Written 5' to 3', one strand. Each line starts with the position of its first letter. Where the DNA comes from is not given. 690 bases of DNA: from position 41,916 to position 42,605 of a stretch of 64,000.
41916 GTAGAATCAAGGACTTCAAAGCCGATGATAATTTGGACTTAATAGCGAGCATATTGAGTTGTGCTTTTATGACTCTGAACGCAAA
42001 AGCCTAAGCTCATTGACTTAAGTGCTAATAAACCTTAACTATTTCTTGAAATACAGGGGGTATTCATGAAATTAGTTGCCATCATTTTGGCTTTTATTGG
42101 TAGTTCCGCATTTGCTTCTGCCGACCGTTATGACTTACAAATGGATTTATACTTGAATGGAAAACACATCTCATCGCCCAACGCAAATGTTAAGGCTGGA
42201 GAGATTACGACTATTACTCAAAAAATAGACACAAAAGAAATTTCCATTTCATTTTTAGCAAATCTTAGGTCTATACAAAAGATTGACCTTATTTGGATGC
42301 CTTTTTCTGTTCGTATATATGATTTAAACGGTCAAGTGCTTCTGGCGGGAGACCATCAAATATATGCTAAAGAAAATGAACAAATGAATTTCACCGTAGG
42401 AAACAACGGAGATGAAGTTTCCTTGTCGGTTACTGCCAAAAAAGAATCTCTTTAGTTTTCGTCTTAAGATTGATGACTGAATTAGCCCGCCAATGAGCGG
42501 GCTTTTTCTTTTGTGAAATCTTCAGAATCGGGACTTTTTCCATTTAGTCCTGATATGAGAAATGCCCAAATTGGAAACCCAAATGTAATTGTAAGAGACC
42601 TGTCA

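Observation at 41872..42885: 996-bp transposase-less cassette with 22-bp terminal inverted repeats and a 9-bp flanking duplication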

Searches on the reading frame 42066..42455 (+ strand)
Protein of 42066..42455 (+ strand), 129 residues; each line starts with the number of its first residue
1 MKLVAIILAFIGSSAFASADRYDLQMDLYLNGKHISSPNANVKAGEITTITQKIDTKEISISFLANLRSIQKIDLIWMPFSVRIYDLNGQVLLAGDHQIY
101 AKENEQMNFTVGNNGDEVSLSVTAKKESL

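Call 9: search_protein_families(library=pfam, proteins=[window:42066-42455:+], max_evalue=0.1)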
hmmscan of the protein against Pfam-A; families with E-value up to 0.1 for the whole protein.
window:42066-42455:+ (129 aa): 3 families
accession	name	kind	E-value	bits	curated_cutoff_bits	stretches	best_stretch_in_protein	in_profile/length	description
PF07705.17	CARDB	-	0.028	15.1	22.7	0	97-124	13-40/101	CARDB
PF16353.11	LacZ_4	-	0.034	14.9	27.3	1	15-79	8-74/87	Beta-galactosidase, domain 4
PF16841.11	CBM60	-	0.045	14.7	28.2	0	17-66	6-58/91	Ca-dependent carbohydrate-binding module xylan-binding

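Call 10: find_encoding_contigs(protein=window:42066-42455:+, flank=10000, max_places=10)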
Protein window:42066-42455:+ (129 aa): 1 contig read that carries it; 1 place shown.
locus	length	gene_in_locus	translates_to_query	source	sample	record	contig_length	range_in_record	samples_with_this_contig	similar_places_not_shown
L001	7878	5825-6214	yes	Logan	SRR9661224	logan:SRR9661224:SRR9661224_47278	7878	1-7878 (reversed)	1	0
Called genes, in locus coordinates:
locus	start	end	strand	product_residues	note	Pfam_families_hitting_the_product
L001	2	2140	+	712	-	?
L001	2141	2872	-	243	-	-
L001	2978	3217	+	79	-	-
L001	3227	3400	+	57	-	-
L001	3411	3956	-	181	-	PF12728:HTH_17 (weak)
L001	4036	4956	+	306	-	PF00589:Phage_integrase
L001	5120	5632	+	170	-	-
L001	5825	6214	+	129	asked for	-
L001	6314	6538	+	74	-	-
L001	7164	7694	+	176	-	PF06674:DUF1176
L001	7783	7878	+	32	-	?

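Call 19: search_protein_families(library=ncbifam, proteins=[window:42066-42455:+], max_evalue=0.1)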
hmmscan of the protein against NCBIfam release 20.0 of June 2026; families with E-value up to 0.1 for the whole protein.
window:42066-42455:+ (129 aa): 0 families

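Call 21: find_homologous_proteins(query=window:42066-42455:+, max_evalue=0.001)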
Query window:42066-42455:+ (129 aa): 6 proteins with E <= 0.001 among 57 candidates.
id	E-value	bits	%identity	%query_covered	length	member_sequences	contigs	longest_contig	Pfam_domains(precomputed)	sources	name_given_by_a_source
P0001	6.0e-76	270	100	100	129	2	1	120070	-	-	-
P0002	5.4e-32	128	60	100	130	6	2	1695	-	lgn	-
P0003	1.6e-30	123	57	99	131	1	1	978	-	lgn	-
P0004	1.8e-29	120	56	100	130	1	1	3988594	-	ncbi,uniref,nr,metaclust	ncbi:hypothetical protein [Bdellovibrio bacteriovorus]|uniref:hypothetical protein n=1 Tax=Bdellovib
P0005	2.1e-28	117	54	100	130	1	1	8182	-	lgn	-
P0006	2.8e-28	116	54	100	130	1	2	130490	-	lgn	-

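Call 24: find_encoding_contigs(protein=P0004, flank=6000, max_places=4)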
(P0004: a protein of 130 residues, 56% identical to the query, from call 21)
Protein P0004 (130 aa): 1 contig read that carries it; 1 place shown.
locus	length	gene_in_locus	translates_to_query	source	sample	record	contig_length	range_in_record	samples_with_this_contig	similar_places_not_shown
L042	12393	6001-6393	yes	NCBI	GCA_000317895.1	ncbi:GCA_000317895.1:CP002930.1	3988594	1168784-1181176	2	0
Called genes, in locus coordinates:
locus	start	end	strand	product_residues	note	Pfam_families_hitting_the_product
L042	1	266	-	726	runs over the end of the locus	PF13091:PLDc_2, PF00614:PLDc (weak)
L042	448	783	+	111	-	-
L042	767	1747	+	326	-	PF12146:Hydrolase_4 (weak), PF00561:Abhydrolase_1, PF12697:Abhydrolase_6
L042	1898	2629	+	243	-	PF12680:SnoaL_2 (weak)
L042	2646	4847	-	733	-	-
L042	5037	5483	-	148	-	-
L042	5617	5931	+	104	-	-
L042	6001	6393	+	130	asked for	-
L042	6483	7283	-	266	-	PF10609:ParA, PF13614:AAA_31, PF00142:Fer4_NifH (faint), PF01656:CbiA, PF09140:MipZ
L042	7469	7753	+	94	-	-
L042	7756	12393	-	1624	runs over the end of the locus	PF13540:RCC1_2 (weak), PF25390:WD40_RLD, PF13540:RCC1_2 (weak), PF00415:RCC1, PF13540:RCC1_2 (weak), PF25390:WD40_RLD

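Call 25: find_encoding_contigs(protein=P0006, flank=6000, max_places=4)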
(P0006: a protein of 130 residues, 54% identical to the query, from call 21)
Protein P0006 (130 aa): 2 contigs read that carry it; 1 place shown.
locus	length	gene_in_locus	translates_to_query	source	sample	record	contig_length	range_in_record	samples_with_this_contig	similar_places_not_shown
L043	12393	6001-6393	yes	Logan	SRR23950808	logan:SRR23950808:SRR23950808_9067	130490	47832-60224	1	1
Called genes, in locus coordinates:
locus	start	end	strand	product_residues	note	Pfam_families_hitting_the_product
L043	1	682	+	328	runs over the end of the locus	PF18288:FAA_hydro_N_2, PF01557:FAA_hydrolase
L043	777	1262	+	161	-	PF11220:DUF3015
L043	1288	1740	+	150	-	PF11220:DUF3015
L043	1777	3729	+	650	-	PF25225:DUF7843, PF13387:Lnb_N, PF25222:DUF7840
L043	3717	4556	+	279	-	PF12697:Abhydrolase_6, PF00561:Abhydrolase_1, PF12146:Hydrolase_4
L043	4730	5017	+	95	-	PF12688:TPR_5 (weak), PF07719:TPR_2 (faint)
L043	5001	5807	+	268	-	PF01551:Peptidase_M23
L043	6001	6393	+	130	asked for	-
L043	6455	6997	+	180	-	PF10604:Polyketide_cyc2 (weak)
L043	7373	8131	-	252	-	PF00557:Peptidase_M24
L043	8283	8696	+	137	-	PF04828:GFA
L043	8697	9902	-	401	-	PF02475:TRM5-TYW2_MTfase (weak), PF05050:Methyltransf_21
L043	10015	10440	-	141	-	-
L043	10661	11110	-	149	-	PF00011:HSP20, PF17886:ArsA_HSP20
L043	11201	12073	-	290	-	-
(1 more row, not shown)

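Call 26: find_encoding_contigs(protein=P0005, flank=6000, max_places=4)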
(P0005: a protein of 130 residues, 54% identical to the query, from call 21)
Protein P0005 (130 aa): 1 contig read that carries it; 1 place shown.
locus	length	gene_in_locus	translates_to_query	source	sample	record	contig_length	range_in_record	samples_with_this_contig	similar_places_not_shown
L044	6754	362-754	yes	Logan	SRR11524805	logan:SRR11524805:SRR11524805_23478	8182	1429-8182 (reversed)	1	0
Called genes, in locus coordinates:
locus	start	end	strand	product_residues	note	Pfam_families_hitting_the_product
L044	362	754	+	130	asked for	-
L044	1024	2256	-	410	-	PF00083:Sugar_tr, PF07690:MFS_1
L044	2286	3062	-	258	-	PF17746:SfsA_N, PF03749:SfsA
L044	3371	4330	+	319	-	PF16881:LIAS_N, PF04055:Radical_SAM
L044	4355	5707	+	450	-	PF00364:Biotin_lipoyl, PF25984:BSH_YknX (faint), PF02817:E3_binding, PF00198:2-oxoacid_dh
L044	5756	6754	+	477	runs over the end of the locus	PF01134:GIDA (weak), PF03486:HI0933_like (faint), PF07992:Pyr_redox_2, PF12831:FAD_oxidored (weak), PF13738:Pyr_redox_3 (weak), PF00070:Pyr_redox, PF02852:Pyr_redox_dim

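Call 53: predict_structure(alignment_id=A1)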
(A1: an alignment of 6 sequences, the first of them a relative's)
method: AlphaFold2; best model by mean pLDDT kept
length: 129 residues; sequences in the alignment: 6
mean_pLDDT: 85.9   pTM: 0.74
mean pLDDT of the five models: 85.9, 84.0, 82.9, 82.5, 81.3
residues with pLDDT >= 90: 90; 70-90: 18; 50-70: 6; < 50: 15
segments of 3 or more residues with pLDDT < 50: 1-3, 6-17
pLDDT, mean of each block of 10 residues (from residue 1): 45 52 95 94 93 92 92 93 94 94 95 90 86
secondary structure, 60 per line:
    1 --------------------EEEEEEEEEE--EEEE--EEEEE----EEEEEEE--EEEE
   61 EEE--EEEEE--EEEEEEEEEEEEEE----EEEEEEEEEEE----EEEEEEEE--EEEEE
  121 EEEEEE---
elements in order: E21-30 E33-36 E39-43 E48-54 E57-63 E66-70 E73-86 E91-101 E106-113 E116-126

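Call 54: search_protein_representatives(alignment_id=A1)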
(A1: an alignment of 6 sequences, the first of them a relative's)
Query: 6 sequences, 130 profile positions. Proteins with E-value up to 0.001 (for the whole library): 513; up to 1e-10: 286; up to 1e-30: 34. The best 150 are listed.
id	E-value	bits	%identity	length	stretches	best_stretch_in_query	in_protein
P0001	2.0e-62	225.3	-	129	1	1-130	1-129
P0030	3.9e-45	169.4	-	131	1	3-130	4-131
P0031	3.0e-43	163.2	-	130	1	1-130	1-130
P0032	7.4e-43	162.0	-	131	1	1-130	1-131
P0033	1.4e-42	161.1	-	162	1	6-130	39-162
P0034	1.6e-39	151.2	-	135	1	1-127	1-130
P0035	1.6e-39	151.2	-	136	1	3-130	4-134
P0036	1.6e-38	147.9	-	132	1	8-130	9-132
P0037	3.6e-38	146.8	-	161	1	1-129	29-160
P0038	2.7e-37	144.0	-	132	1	7-130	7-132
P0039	4.7e-37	143.2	-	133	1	3-130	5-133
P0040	2.0e-36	141.2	-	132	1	8-130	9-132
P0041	2.2e-36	141.0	-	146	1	5-130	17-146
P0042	5.1e-36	139.8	-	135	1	1-129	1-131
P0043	1.1e-35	138.8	-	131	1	1-128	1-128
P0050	2.4e-33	131.2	-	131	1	2-127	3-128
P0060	2.8e-31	124.5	-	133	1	9-128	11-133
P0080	3.9e-28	114.3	-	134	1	1-130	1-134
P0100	1.7e-25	105.9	-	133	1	2-128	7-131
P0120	7.1e-23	97.3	-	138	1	7-127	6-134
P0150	1.0e-20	90.3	-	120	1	17-128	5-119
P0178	1.1e-18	83.8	-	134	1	2-127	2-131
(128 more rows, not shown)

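Call 58: fold_search(model_id=the predicted structure, library=pdb)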
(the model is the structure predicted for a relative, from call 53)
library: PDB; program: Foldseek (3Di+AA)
matches with E <= 10: 1023; with E <= 0.001: 1
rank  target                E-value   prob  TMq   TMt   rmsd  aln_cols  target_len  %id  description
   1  9kgz                  9.0e-04  1.00  0.49  0.51   5.3       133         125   16  Crystal structure of a de novo designed monomeric mainly-beta protein B10 (monoclinic) (released 2025-07-02)
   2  1wzn_A                2.9e-02  0.95  0.30  0.17  15.0        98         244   12  Crystal Structure of the SAM-dependent methyltransferase from Pyrococcus horikoshii OT3 (released 2006-03-14)
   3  5o7x_A                3.0e-02  0.97  0.35  0.09  15.4       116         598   10  CRYSTAL STRUCTURE OF S. CEREVISIAE CORE FACTOR AT 3.2A RESOLUTION (released 2017-08-02)
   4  5mw7                  4.1e-02  0.84  0.34  0.18  14.6       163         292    9  Human Jagged2 C2-EGF3 (released 2017-06-14)
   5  3gty_X                4.8e-02  0.99  0.34  0.11  11.8       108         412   14  Promiscuous Substrate Recognition in Folding and Assembly Activities of the Trigger Factor Chaperone (released 2009-12-22)
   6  5bsz                  5.8e-02  0.85  0.29  0.17  12.5        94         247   11  X-ray structure of the sugar N-methyltransferase KedS8 from Streptoalloteichus sp ATCC 53650 (released 2015-07-29)
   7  5n5y_P                1.1e-01  0.92  0.35  0.09  13.8       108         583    9  Cryo-EM structure of RNA polymerase I in complex with Rrn3 and Core Factor (Orientation III) (released 2017-04-05)
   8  4oqd_C                1.3e-01  0.77  0.30  0.18  12.3        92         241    6  Crystal structure of the tylM1 N,N-dimethyltransferase in complex with SAH and TDP-Qui3NMe2 (released 2014-02-26)
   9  9r6q_A                1.5e-01  0.23  0.23  0.13  16.5       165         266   12  Local refinement of the N-terminal domain (NTD) and receptor binding domain (RBD) from the Porcine hemagglutinating en (released 2025-08-06)
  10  3qrc_B                1.5e-01  0.25  0.24  0.21  18.9       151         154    9  The crystal structure of Ail, the attachment invasion locus protein of Yersinia pestis, in complex with the heparin an (released 2011-11-23)
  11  3luo_A                1.6e-01  0.30  0.24  0.22  16.7       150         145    5  Crystal Structure and functional characterization of the thermophilic prolyl isomerase and chaperone SlyD (released 2010-03-31)
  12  6uk5_A                1.7e-01  0.77  0.31  0.18  12.0        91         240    6  Structure of SAM bound CalS10, an amino pentose methyltransferase from Micromonospora echinaspora involved in calichea (released 2020-10-07)
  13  6m81_C                2.0e-01  0.85  0.34  0.20  10.7        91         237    9  Crystal structure of TylM1 Y14F bound to SAH and dTDP-phenol (released 2019-03-13)
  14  4oqd_B                2.0e-01  0.54  0.27  0.17  11.7        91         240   10  Crystal structure of the tylM1 N,N-dimethyltransferase in complex with SAH and TDP-Qui3NMe2 (released 2014-02-26)
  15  9r6o_A                2.1e-01  0.21  0.24  0.14  14.7       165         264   10  Local refinement of the N-terminal domain (NTD) and receptor binding domain (RBD) from the Porcine hemagglutinating en (released 2025-08-06)
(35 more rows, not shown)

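Call 59: find_encoding_contigs(protein=P0002, flank=5000, max_places=6)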
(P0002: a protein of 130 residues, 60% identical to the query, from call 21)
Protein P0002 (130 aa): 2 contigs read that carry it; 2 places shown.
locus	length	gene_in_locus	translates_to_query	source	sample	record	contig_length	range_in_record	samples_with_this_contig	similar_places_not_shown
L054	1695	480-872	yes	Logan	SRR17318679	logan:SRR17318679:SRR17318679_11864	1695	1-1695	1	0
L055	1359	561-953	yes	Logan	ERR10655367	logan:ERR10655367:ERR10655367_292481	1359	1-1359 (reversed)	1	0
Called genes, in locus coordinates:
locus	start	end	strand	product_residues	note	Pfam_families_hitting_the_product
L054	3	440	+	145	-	?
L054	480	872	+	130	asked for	-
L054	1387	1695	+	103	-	?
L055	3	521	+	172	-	?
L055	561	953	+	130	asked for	-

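Call 60: find_encoding_contigs(protein=P0003, flank=5000, max_places=6)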
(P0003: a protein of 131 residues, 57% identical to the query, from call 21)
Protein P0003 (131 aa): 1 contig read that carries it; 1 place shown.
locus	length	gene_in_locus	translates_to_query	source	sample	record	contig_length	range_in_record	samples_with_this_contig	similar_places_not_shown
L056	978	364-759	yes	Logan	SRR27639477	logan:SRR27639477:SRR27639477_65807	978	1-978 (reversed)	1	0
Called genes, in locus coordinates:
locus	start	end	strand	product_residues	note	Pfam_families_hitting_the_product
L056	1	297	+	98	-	?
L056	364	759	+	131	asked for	-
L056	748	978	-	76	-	?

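Call 83: search_protein_families(library=padloc, proteins=[window:42066-42455:+], max_evalue=0.01)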
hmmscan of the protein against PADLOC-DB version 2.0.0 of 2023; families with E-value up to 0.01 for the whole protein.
window:42066-42455:+ (129 aa): 0 families

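Call 84: list_cluster_members(proteins=[P0030, P0033, P0040, P0050, P0060, P0080, P0100, P0120, P0150, P0178])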
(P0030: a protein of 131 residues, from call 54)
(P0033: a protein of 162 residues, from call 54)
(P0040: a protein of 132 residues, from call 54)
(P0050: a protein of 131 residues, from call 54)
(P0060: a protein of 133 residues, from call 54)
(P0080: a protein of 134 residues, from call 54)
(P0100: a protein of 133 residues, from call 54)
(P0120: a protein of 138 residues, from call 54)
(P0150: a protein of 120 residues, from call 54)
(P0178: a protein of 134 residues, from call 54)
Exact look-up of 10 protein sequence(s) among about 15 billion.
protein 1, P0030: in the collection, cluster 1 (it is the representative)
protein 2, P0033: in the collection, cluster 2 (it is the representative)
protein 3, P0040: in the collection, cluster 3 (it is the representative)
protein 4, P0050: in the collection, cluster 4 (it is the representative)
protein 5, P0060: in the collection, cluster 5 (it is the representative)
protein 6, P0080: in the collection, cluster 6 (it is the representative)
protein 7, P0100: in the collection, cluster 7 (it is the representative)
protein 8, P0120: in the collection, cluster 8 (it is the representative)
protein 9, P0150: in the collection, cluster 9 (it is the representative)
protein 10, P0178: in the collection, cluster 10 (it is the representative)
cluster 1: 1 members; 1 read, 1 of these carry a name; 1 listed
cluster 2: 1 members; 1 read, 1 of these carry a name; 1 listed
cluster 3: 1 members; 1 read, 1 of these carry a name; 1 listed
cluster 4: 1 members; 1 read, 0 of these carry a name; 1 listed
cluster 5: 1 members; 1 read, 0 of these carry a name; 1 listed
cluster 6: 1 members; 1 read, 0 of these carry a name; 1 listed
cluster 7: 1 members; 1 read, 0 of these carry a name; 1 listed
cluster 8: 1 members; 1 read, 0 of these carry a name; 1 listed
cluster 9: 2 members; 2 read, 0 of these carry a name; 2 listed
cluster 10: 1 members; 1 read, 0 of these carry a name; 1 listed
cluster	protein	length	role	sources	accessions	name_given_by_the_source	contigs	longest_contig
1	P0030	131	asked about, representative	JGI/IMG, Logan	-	hypothetical protein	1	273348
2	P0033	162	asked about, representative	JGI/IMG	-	hypothetical protein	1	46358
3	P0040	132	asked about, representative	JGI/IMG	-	Flp pilus assembly secretin CpaC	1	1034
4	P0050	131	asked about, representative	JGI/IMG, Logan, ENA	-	-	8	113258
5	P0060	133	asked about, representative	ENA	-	-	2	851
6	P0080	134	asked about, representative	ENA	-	-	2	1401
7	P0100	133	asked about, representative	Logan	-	-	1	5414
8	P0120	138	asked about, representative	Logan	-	-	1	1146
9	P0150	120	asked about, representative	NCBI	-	-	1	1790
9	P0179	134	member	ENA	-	-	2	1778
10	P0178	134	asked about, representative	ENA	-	-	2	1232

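Call 85: search_protein_families(library=pfam, alignment_id=A1, max_evalue=0.01)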
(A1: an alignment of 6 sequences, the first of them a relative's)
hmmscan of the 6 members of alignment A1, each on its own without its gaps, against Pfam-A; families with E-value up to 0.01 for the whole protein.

A. member 1, P0001 (129 aa): 0 families

B. families by the number of members that match (of 6 scanned): 3 families
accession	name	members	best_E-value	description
PF00263.26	Secretin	5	2.6e-05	Bacterial type II and III secretion system protein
PF16353.11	LacZ_4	3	0.0021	Beta-galactosidase, domain 4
PF14352.11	DUF4402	1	0.0065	Domain of unknown function (DUF4402)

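Call 86: search_solved_structures(query=A1, max_evalue=1)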
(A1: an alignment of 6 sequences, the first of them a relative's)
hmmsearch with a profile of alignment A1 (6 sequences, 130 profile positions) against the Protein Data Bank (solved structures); distinct sequences matched with E-value up to 1: 2.
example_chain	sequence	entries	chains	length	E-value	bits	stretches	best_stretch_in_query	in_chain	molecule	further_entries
8cem_E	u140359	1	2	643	0.11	15.8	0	51-93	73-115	Complement C3 beta chain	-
3f14_A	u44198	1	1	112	0.32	14.3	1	62-108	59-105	uncharacterized NTF2-like protein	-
